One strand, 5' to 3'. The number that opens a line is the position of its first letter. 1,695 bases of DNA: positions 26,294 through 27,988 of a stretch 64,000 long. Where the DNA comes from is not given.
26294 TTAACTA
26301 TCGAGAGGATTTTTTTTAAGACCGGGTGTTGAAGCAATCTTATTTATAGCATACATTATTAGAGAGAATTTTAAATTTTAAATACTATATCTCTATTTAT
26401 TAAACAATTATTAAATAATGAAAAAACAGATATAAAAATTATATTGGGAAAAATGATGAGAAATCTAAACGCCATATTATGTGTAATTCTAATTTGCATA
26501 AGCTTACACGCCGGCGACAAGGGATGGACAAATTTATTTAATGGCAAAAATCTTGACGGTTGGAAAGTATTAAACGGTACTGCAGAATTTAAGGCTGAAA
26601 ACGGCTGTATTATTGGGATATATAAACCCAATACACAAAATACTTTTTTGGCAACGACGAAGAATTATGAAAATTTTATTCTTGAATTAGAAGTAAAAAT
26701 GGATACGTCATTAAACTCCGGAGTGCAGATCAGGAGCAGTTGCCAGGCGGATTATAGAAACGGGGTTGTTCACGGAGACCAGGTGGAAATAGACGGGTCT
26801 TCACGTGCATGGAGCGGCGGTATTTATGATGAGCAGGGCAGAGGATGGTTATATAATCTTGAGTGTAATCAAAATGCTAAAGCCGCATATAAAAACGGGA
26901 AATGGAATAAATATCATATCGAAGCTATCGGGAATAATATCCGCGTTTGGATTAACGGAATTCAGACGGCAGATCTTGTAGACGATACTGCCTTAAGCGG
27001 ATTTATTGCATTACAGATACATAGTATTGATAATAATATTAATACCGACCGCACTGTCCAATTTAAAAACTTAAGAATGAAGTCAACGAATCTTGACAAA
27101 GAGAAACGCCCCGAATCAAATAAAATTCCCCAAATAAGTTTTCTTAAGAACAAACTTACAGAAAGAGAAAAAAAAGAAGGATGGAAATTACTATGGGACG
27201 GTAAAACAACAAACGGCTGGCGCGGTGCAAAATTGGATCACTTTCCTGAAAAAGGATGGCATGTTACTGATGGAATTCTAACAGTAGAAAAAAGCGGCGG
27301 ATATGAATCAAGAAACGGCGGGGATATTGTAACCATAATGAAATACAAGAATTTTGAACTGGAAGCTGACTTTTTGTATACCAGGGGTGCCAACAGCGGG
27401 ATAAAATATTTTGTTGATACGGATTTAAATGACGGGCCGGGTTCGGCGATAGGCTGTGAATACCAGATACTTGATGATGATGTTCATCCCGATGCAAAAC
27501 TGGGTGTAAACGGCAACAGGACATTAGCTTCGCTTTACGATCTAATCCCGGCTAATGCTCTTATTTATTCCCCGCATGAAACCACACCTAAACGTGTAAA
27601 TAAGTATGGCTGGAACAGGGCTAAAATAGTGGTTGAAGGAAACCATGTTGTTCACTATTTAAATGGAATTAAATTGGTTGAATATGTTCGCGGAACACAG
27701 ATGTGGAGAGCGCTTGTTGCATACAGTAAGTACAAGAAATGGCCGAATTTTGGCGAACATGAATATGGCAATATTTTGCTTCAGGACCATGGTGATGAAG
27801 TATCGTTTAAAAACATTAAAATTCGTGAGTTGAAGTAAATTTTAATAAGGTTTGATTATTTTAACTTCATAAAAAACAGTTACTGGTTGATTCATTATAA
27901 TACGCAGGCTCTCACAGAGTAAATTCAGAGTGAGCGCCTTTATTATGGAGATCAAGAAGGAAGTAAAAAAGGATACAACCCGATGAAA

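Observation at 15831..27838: Periplasmic 3-keto-glycoside route plus mannoside catabolism in one island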

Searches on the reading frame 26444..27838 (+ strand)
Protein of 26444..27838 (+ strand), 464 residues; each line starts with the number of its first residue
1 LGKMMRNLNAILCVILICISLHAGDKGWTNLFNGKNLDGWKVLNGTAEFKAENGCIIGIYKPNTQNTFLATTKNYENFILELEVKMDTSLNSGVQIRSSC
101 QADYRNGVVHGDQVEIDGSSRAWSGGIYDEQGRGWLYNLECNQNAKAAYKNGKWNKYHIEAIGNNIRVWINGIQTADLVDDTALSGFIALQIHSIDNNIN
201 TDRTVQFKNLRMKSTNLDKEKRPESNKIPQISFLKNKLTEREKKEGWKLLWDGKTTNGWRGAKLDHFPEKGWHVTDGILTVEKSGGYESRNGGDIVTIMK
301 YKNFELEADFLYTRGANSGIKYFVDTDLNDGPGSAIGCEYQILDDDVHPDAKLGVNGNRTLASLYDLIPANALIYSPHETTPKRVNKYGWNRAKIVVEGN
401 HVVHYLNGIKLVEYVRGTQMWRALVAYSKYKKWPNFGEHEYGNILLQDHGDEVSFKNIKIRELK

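Call 4: search_protein_families(library=pfam, proteins=[window:26444-27838:+])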
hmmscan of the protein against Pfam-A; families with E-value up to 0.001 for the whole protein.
window:26444-27838:+ (464 aa): 2 families
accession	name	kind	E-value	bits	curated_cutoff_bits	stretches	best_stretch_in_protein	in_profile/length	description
PF06439.18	3keto-disac_hyd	-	9.5e-83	277.3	26.8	2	27-213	1-187/187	3-keto-disaccharide hydrolase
PF20407.5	DUF1583_N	-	1.4e-05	25.3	22.9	0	369-413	68-114/150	Domain of unknown function (DUF1583_N)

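Call 8: search_solved_structures(query=window:26444-27838:+, max_evalue=0.001, show_alignments=2)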
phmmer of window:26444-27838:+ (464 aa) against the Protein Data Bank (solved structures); distinct sequences matched with E-value up to 0.001: 14.
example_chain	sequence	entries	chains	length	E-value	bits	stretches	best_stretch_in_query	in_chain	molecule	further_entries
4jqt_A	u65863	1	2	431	5.9e-178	595.7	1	27-464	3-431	putative glycosyl hydrolase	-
3hbk_A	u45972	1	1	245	1.4e-65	225.1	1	234-464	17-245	putative glycosyl hydrolase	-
8v31_A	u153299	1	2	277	1.9e-42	148.8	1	225-463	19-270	Glycosyl hydrolase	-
3osd_A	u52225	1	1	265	5.8e-40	140.6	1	244-463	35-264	putative glycosyl hydrolase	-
8rr2_A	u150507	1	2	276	6.7e-40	140.5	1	244-463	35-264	3-keto-disaccharide hydrolase domain-containing protein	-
8tda_A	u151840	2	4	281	7.7e-40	140.2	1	244-463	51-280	Probable secreted glycosyl hydrolase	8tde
9fbe_B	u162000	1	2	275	6.2e-39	137.3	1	244-463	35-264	Probable secreted glycosyl hydrolase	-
3nmb_A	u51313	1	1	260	2.2e-38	135.4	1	244-463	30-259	putative sugar hydrolase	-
3h3l_A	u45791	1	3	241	1.7e-34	122.6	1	247-463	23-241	PUTATIVE SUGAR HYDROLASE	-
4hxc_A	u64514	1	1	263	1.9e-34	122.5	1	244-463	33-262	putative glycosyl hydrolase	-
3u1x_A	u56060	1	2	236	4.8e-29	104.6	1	235-463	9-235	putative glycosyl hydrolase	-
3imm_A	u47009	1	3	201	8.6e-08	34.6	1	26-178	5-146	Putative secreted glycosylhydrolase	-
3s5q_A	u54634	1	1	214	1.2e-06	30.7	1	67-182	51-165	Putative glycosylhydrolase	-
4qhz_A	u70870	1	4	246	7.1e-05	24.9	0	250-463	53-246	putative glycosyl hydrolase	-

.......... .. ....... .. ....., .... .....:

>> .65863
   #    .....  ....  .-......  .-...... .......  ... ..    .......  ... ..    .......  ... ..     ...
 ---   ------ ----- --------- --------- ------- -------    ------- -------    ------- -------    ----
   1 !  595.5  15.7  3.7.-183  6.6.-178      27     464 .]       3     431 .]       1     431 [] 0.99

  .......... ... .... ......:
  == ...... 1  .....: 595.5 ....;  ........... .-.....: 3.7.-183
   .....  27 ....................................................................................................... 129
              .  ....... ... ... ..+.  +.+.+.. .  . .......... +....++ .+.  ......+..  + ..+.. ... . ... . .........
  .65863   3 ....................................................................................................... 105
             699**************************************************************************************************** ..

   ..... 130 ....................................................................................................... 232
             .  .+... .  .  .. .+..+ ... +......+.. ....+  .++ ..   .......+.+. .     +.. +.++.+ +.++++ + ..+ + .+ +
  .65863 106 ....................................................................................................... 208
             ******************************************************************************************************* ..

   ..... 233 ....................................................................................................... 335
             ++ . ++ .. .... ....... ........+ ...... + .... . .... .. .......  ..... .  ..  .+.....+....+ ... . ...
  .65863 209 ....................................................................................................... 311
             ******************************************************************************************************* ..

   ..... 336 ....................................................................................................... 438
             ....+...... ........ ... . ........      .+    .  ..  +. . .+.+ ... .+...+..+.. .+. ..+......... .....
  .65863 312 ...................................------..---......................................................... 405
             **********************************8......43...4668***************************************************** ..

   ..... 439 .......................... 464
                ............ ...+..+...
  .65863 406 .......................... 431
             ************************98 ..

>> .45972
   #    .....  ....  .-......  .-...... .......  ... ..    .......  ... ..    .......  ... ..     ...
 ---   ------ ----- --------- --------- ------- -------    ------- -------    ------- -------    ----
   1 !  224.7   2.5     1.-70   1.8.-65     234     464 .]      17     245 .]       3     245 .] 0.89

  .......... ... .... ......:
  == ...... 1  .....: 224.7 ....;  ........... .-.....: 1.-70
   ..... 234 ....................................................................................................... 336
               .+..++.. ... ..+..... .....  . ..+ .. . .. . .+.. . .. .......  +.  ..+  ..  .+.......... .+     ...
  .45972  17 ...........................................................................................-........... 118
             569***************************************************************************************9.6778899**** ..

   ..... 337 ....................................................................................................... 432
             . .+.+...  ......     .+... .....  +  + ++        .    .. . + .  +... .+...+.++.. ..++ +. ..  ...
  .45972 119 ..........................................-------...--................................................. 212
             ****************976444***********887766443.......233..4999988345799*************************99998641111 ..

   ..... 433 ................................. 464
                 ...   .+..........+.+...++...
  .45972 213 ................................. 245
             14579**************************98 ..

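Call 11: search_protein_families(library=ncbifam, proteins=[window:26444-27838:+], max_evalue=0.001)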
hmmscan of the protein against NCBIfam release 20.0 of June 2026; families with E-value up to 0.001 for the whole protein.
window:26444-27838:+ (464 aa): 0 families

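Call 37: find_related_loci(query=window:26453-27835:+, collection=genome_contigs, flank=10000)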
Query window:26453-27835:+ (461 aa) in genome_contigs; peptide patterns used: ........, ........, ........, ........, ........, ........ (x = any residue, [..] = any of these).
393 stretches matched a pattern; 335 encode a relative of the query (tblastn E <= 1e-3); the best 80 are kept; 80 distinct loci.
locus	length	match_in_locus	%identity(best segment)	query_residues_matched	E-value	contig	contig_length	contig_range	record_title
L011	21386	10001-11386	85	1-461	0e+0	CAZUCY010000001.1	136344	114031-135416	MAG TPA_asm: uncultured Ignavibacteriaceae bacterium isolate binchicken_co3_573 genome assembly, contig: NODE_225_length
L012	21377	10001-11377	68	2-460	0e+0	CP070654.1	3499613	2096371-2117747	MAG: Bacteroidales bacterium isolate bin82 chromosome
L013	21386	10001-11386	68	2-460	0e+0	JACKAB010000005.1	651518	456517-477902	MAG: Ignavibacteriales bacterium isolate HK-STAS-BACT-79 HK-STAS-BACT-79_5, whole genome shotgun sequence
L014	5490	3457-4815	68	8-458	0e+0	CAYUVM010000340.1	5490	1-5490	MAG TPA_asm: uncultured Cytophagia bacterium isolate SRP173033_co3_178 genome assembly, contig: NODE_22653_length_5490_c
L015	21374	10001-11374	67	5-458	0e+0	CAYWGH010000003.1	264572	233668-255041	MAG TPA_asm: uncultured Cytophagia bacterium isolate binchicken_co107_472 genome assembly, contig: NODE_57_length_264572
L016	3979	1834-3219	67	1-461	0e+0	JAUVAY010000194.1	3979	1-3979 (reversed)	MAG: Flavobacteriales bacterium isolate CSMAG_231 CSMAG_231_k127_16754552_length_3979_cov_12.0135, whole genome shotgun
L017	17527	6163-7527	64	7-461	0e+0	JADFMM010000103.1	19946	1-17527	MAG: Planctomycetota bacterium isolate B58T3L14 B58T3L14_NODE1552, whole genome shotgun sequence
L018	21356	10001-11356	63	5-460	0e+0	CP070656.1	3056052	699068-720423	MAG: Fidelibacterota bacterium isolate bin809 chromosome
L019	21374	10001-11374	65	5-460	0e+0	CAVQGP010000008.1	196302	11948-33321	MAG: uncultured Flavobacteriaceae bacterium isolate MFD09779.bin.2.71 genome assembly, contig: contig_85303, whole genom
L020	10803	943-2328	66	1-461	0e+0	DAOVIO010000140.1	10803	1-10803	MAG TPA_asm: Bacteroidales bacterium isolate CSMAG_1369 CSMAG_1369_k141_1227346_length_10803_cov_26.0878, whole genome s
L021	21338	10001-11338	66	5-452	0e+0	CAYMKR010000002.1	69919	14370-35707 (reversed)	MAG TPA_asm: uncultured Flavobacteriaceae bacterium isolate SRP155585_co1_20 genome assembly, contig: NODE_56_length_699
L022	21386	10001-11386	64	1-460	0e+0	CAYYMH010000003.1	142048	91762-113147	MAG TPA_asm: uncultured Cytophagia bacterium isolate SRP141376_co3_458 genome assembly, contig: NODE_154_length_142048_c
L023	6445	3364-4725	66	8-460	0e+0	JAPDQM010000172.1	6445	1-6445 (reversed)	MAG: candidate division KSB1 bacterium isolate JZ4_201803_bins_154 JZ-4_201803_bins_154_scaffold_172, whole genome shotg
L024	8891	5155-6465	66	24-460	0e+0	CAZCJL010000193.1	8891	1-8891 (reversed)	MAG TPA_asm: uncultured Cytophagia bacterium isolate SRP141376_co4_213 genome assembly, contig: NODE_12825_length_8891_c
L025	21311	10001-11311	65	24-460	0e+0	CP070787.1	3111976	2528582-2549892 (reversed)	MAG: Fidelibacterota bacterium isolate bin1478 chromosome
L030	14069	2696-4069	63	1-458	0e+0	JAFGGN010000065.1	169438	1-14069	MAG: bacterium isolate Zod_Metabat.1387 k87_6858788, whole genome shotgun sequence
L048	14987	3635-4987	61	1-460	5e-177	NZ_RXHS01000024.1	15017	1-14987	Seramator thermalis strain SYSU GA16112 Scaffold22_1, whole genome shotgun sequence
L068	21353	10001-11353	58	2-460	7e-171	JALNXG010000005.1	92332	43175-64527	MAG: Melioribacteraceae bacterium isolate SO_2016_LW3 bin 28 scaffold00357_LW162_2016, whole genome shotgun sequence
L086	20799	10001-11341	58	7-460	6e-167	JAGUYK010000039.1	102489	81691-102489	MAG: Ignavibacteriales bacterium isolate DeMMO6_3 c_000000088774, whole genome shotgun sequence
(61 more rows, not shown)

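Call 48: search_protein_families(library=ncbifam, proteins=[L015:11390-12724:+, L048:2181-3602:+, L086:11361-12719:+, L012:6923-8464:-, L030:5443-6987:+, L019:8693-9952:+, L068:13628-14899:+], max_evalue=1e-10)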
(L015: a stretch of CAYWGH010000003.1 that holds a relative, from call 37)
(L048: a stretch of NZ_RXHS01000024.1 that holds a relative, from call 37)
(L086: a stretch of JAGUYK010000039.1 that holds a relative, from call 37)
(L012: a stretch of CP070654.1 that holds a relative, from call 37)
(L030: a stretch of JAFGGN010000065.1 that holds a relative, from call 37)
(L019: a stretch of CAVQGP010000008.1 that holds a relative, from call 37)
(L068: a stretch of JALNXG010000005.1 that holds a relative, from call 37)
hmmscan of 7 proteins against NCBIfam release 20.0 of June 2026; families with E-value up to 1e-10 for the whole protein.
L015:11390-12724:+ (444 aa): 4 families
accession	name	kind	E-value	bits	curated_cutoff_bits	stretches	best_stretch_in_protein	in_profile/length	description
NF058561.1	BT_2158_fam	equivalog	1.9e-47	161.9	750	1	6-277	1-267/487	glycoside 3-dehydrogenase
TIGR04380.1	myo_inos_iolG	equivalog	1.3e-18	67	355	1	43-191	2-146/330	inositol 2-dehydrogenase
NF040723.1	UDP-GlcNAcDh_Arch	equivalog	3.7e-13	49.7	450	1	45-190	3-141/302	UDP-N-acetylglucosamine 3-dehydrogenase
NF052479.1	LevoglcsnDh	equivalog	4.9e-13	48.5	650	1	83-192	48-156/386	levoglucosan dehydrogenase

L048:2181-3602:+ (473 aa): 5 families
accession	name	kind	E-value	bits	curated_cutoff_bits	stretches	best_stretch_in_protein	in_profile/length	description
NF058561.1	BT_2158_fam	equivalog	2.5e-85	286.9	750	1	3-450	1-431/487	glycoside 3-dehydrogenase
NF040723.1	UDP-GlcNAcDh_Arch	equivalog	6.2e-14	52.2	450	1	45-194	4-146/302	UDP-N-acetylglucosamine 3-dehydrogenase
NF008607.0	PRK11579.1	subfamily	7.5e-13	48.2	330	1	81-200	40-156/346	oxidoreductase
TIGR04380.1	myo_inos_iolG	equivalog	1e-12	47.6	355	1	45-193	5-149/330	inositol 2-dehydrogenase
NF052479.1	LevoglcsnDh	equivalog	9.3e-12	44.3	650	0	74-157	42-123/386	levoglucosan dehydrogenase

L086:11361-12719:+ (452 aa): 4 families
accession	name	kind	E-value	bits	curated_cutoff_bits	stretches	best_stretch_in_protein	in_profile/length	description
NF058561.1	BT_2158_fam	equivalog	2.9e-26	92.1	750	1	4-402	1-381/487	glycoside 3-dehydrogenase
TIGR04380.1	myo_inos_iolG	equivalog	1.4e-19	70.1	355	1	68-198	26-151/330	inositol 2-dehydrogenase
NF052679.1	InsChiInosDhIolG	equivalog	1e-12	47.8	540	1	70-199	29-155/343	bifunctional inositol 2-dehydrogenase/D-chiro-inositol 1-dehydrogenase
NF040723.1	UDP-GlcNAcDh_Arch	equivalog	2.5e-12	46.9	450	1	63-197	19-146/302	UDP-N-acetylglucosamine 3-dehydrogenase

L012:6923-8464:- (513 aa): 7 families
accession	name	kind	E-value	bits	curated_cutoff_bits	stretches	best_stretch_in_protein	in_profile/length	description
NF058561.1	BT_2158_fam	equivalog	7.3e-30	104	750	1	151-338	78-268/487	glycoside 3-dehydrogenase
TIGR04380.1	myo_inos_iolG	equivalog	2.2e-20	72.8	355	1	149-265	46-163/330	inositol 2-dehydrogenase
NF052479.1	LevoglcsnDh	equivalog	2.1e-19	69.5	650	1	154-251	60-157/386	levoglucosan dehydrogenase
NF040723.1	UDP-GlcNAcDh_Arch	equivalog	1.5e-16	60.8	450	1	152-253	46-146/302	UDP-N-acetylglucosamine 3-dehydrogenase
NF008607.0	PRK11579.1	subfamily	4e-13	49.1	330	1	157-261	54-158/346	oxidoreductase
NF041392.1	XylDh_Gfo6_Halo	equivalog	3.2e-11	42.6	350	1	155-251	70-166/350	D-xylose 1-dehydrogenase Gfo6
NF052679.1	InsChiInosDhIolG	equivalog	6.4e-11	41.9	540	1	154-251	53-151/343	bifunctional inositol 2-dehydrogenase/D-chiro-inositol 1-dehydrogenase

L030:5443-6987:+ (514 aa): 5 families
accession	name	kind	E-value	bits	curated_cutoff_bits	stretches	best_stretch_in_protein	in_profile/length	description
NF058561.1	BT_2158_fam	equivalog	4.3e-39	134.4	750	1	26-285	1-255/487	glycoside 3-dehydrogenase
TIGR04380.1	myo_inos_iolG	equivalog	2.6e-24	85.7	355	1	63-213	2-149/330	inositol 2-dehydrogenase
NF040723.1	UDP-GlcNAcDh_Arch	equivalog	1.1e-19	71.1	450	1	63-209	1-141/302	UDP-N-acetylglucosamine 3-dehydrogenase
NF052679.1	InsChiInosDhIolG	equivalog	3.7e-17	62.4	540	1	63-211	3-150/343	bifunctional inositol 2-dehydrogenase/D-chiro-inositol 1-dehydrogenase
NF052479.1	LevoglcsnDh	equivalog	1.6e-16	60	650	1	93-214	42-159/386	levoglucosan dehydrogenase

L019:8693-9952:+ (419 aa): 8 families
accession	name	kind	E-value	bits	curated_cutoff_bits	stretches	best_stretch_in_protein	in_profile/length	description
TIGR04380.1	myo_inos_iolG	equivalog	6e-25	87.8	355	1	42-309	1-257/330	inositol 2-dehydrogenase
NF058561.1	BT_2158_fam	equivalog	8.6e-24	83.9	750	1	2-213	1-203/487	glycoside 3-dehydrogenase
NF040723.1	UDP-GlcNAcDh_Arch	equivalog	5.9e-23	81.8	450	1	43-192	1-147/302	UDP-N-acetylglucosamine 3-dehydrogenase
NF052479.1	LevoglcsnDh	equivalog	9.9e-17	60.7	650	1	74-242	43-204/386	levoglucosan dehydrogenase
NF008607.0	PRK11579.1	subfamily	1.2e-13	50.8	330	1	40-305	2-250/346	oxidoreductase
NF041392.1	XylDh_Gfo6_Halo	equivalog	1.6e-13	50.2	350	1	41-282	15-254/350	D-xylose 1-dehydrogenase Gfo6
NF052679.1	InsChiInosDhIolG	equivalog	5.2e-13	48.7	540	1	43-198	3-159/343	bifunctional inositol 2-dehydrogenase/D-chiro-inositol 1-dehydrogenase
NF058563.1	BT_2159_fam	equivalog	6.2e-12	45.2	650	1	43-188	1-145/350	disaccharide 3-dehydrogenase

L068:13628-14899:+ (423 aa): 7 families
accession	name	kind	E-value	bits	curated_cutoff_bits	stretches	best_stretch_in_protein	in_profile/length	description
TIGR04380.1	myo_inos_iolG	equivalog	3.3e-34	118.3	355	1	47-315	2-256/330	inositol 2-dehydrogenase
NF058561.1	BT_2158_fam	equivalog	1.6e-28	99.5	750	1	8-216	1-199/487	glycoside 3-dehydrogenase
NF040723.1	UDP-GlcNAcDh_Arch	equivalog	6.1e-24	85.1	450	1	48-198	2-146/302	UDP-N-acetylglucosamine 3-dehydrogenase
NF052679.1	InsChiInosDhIolG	equivalog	9.9e-21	74.1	540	1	47-311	3-250/343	bifunctional inositol 2-dehydrogenase/D-chiro-inositol 1-dehydrogenase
NF052479.1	LevoglcsnDh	equivalog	1.3e-20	73.5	650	1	96-249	57-204/386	levoglucosan dehydrogenase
NF008607.0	PRK11579.1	subfamily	9.5e-16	57.7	330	1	44-289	2-228/346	oxidoreductase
NF041392.1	XylDh_Gfo6_Halo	equivalog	2.9e-11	42.7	350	1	43-312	13-276/350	D-xylose 1-dehydrogenase Gfo6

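Call 61: search_protein_families(library=pfam, proteins=[L068:12772-13635:+, L086:8516-9973:+, L086:12805-14406:+], max_evalue=0.00001)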
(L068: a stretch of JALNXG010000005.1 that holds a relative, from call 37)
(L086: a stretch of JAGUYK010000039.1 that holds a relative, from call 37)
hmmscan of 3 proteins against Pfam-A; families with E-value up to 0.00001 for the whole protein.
L068:12772-13635:+ (287 aa): 1 family
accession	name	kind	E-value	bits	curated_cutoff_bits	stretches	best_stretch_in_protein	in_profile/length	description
PF02424.20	ApbE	-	9.7e-39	133.9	25.6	1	1-270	1-263/266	ApbE family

L086:8516-9973:+ (485 aa): 2 families
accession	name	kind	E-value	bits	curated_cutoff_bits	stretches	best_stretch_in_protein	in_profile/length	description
PF03544.19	TonB_C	-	5.1e-14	52.9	24.6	1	33-110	2-79/79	Gram-negative bacterial TonB protein C-terminal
PF14583.12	Pectate_lyase22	-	6.3e-11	42.1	30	1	130-480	12-382/386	Oligogalacturonate lyase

L086:12805-14406:+ (533 aa): 2 families
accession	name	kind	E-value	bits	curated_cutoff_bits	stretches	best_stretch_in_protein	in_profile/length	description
PF00295.23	Glyco_hydro_28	-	4.3e-21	75.8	22.9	1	63-388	12-309/324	Glycosyl hydrolases family 28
PF12708.12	Pect-lyase_RHGA_epim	-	4.4e-17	63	27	1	27-273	2-207/213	Rhamnogalacturonase A/epimerase, pectate lyase-like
